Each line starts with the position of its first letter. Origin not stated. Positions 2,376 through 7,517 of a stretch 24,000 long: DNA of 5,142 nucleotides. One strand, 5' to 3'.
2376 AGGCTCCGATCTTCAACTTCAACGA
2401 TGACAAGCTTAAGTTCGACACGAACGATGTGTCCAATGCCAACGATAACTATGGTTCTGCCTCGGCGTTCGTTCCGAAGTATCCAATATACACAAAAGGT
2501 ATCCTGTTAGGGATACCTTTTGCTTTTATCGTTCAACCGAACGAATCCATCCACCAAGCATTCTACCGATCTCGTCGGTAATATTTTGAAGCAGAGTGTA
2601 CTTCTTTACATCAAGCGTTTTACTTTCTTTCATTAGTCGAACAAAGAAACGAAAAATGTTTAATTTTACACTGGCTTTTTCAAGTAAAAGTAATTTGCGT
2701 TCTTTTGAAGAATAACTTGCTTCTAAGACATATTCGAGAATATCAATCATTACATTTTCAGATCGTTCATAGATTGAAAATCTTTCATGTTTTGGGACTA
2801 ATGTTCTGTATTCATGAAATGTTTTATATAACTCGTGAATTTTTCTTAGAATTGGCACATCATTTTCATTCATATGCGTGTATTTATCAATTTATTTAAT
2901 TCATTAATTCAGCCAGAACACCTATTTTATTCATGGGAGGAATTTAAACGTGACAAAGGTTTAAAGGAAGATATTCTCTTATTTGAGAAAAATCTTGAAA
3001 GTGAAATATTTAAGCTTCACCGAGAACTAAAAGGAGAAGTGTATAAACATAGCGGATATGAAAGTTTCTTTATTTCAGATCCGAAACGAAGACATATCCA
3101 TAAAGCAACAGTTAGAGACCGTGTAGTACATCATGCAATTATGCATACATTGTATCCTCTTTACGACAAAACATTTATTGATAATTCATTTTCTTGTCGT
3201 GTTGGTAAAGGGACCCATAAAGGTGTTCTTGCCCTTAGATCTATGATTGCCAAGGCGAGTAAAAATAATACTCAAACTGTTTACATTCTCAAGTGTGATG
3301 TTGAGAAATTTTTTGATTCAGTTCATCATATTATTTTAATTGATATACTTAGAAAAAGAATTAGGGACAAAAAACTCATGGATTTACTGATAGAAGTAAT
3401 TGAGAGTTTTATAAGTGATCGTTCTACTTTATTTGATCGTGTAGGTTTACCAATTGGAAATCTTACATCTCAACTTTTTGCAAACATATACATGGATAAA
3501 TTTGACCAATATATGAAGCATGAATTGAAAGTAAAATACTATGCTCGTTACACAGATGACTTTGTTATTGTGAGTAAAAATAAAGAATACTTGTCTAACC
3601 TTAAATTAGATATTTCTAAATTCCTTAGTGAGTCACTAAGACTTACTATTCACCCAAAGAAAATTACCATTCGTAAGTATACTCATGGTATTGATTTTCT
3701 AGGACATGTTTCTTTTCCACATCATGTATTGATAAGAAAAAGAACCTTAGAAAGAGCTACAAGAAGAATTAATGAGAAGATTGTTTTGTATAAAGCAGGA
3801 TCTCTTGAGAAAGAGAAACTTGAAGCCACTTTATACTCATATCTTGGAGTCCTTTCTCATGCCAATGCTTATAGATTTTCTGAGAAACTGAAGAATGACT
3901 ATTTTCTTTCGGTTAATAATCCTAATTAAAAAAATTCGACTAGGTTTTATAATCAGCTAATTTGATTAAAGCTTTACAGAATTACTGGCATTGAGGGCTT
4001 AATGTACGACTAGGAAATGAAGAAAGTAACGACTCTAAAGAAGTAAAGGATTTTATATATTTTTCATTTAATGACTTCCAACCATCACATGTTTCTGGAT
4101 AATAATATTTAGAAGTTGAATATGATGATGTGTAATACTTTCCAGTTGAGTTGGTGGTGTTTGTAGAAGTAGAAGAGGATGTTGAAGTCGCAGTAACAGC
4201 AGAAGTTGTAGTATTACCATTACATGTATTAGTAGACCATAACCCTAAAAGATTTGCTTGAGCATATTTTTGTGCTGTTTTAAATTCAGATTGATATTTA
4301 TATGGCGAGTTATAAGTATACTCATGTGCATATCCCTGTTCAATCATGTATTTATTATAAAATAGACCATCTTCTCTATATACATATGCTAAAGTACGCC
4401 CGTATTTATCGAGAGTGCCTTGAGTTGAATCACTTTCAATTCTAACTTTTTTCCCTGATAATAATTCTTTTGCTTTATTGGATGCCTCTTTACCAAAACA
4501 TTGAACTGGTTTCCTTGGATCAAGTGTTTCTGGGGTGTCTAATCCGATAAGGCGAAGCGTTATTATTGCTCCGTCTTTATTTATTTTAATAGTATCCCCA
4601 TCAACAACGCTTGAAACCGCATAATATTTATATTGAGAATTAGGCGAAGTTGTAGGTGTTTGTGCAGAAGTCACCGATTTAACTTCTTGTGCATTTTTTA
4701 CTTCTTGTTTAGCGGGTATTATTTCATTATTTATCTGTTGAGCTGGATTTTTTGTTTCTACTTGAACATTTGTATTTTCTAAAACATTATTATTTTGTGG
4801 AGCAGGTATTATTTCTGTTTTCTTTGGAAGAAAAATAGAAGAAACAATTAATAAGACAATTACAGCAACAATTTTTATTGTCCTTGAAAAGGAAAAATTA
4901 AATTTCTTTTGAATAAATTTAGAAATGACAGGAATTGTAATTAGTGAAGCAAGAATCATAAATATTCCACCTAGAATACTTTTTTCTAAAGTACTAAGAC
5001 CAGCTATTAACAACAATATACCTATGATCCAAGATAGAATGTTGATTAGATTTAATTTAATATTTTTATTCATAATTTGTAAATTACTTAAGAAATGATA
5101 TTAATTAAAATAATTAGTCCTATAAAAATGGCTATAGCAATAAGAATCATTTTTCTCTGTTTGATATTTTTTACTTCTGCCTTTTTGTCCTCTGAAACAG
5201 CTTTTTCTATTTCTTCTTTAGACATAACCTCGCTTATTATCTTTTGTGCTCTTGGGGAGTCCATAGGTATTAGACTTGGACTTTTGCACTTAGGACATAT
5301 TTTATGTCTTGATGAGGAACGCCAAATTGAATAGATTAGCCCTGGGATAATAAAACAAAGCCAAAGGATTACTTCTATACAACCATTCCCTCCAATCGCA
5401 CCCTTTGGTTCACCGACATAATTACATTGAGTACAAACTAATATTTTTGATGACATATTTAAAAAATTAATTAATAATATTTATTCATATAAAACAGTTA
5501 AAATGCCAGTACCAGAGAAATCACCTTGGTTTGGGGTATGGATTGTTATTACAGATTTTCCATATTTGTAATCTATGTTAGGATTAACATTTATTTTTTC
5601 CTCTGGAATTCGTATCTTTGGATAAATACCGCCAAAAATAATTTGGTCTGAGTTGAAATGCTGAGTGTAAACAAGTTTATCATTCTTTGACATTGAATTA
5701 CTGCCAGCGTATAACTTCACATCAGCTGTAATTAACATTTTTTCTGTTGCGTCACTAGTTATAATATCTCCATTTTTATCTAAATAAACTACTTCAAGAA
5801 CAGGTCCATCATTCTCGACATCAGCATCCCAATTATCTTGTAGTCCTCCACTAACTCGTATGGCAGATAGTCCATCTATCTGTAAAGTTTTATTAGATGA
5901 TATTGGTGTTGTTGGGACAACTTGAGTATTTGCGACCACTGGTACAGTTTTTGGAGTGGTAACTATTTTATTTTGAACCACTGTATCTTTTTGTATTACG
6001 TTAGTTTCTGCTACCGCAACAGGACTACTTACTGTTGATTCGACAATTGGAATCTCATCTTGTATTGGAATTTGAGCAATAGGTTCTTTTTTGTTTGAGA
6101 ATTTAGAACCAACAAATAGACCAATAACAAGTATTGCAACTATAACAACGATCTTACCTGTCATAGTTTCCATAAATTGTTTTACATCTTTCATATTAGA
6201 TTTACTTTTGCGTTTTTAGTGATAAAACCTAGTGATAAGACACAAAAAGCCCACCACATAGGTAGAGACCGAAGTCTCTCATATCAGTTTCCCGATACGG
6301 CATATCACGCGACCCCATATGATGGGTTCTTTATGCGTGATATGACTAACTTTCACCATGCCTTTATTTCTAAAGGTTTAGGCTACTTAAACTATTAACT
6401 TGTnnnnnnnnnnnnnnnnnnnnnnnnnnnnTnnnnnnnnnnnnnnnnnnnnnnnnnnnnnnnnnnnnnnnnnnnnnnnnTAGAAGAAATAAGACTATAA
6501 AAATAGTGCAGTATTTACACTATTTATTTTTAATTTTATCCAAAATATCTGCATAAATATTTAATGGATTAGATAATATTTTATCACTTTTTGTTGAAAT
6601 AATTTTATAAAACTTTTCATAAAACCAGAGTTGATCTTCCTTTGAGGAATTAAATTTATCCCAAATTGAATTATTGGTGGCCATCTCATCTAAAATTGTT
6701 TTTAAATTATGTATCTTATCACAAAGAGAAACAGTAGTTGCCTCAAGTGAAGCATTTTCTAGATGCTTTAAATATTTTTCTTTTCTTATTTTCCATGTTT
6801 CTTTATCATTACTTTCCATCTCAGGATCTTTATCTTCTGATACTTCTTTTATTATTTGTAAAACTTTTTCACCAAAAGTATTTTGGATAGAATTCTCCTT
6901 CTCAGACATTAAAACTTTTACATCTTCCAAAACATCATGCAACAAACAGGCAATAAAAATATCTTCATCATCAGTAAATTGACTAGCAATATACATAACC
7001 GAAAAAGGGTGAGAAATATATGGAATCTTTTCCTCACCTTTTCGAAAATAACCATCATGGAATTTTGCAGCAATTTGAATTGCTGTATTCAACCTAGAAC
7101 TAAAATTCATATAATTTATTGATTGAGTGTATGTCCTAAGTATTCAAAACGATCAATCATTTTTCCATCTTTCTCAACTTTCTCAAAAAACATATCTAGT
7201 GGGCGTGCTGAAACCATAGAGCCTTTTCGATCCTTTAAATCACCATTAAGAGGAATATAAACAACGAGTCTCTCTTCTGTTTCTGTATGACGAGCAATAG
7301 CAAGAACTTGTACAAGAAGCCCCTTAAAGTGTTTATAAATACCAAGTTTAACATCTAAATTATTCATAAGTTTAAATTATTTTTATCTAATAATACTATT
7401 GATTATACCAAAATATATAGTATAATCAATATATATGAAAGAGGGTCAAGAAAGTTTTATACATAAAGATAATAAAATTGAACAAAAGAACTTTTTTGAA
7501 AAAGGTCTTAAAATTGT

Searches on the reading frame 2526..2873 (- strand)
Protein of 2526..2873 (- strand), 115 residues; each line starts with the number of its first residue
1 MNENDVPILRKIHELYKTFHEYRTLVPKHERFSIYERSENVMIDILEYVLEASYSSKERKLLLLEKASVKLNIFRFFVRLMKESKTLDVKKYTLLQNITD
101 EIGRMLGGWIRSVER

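Call 19: search_protein_families(library=pfam, proteins=[window:2526-2873:-], max_evalue=0.01)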
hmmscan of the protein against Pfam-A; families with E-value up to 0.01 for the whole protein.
window:2526-2873:- (115 aa): 2 families
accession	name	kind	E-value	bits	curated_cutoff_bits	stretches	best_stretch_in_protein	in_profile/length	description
PF22296.2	bAvd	-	3.8e-16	60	40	1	8-113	3-107/107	bAvd-like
PF05635.17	23S_rRNA_IVP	-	0.004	17.8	33.8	1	6-107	3-105/106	23S rRNA-intervening sequence protein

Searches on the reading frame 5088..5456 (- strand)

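Call 18: search_protein_families(library=pfam, proteins=[window:5088-5456:-], max_evalue=0.01)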
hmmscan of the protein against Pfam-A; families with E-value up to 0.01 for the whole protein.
window:5088-5456:- (122 aa): 1 family
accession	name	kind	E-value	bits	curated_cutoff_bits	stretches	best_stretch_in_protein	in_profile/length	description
PF01679.22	Pmp3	-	6.3e-05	23.3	22.9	1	19-45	21-46/49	Proteolipid membrane potential modulator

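Call 101: search_protein_families(library=padloc, proteins=[window:5088-5456:-], max_evalue=0.01)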
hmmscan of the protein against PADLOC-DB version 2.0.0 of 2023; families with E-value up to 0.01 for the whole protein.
window:5088-5456:- (122 aa): 0 families

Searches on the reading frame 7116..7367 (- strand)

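Call 18: search_protein_families(library=pfam, proteins=[window:7116-7367:-], max_evalue=0.01)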
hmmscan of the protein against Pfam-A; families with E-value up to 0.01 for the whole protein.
window:7116-7367:- (83 aa): 1 family
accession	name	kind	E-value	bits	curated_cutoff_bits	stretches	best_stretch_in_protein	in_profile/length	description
PF07866.17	DUF1653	-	4.2e-21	75.5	23.5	1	9-76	1-62/62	Protein of unknown function (DUF1653)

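Call 101: search_protein_families(library=padloc, proteins=[window:7116-7367:-], max_evalue=0.01)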
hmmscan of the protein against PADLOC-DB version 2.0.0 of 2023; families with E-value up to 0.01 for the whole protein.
window:7116-7367:- (83 aa): 0 families
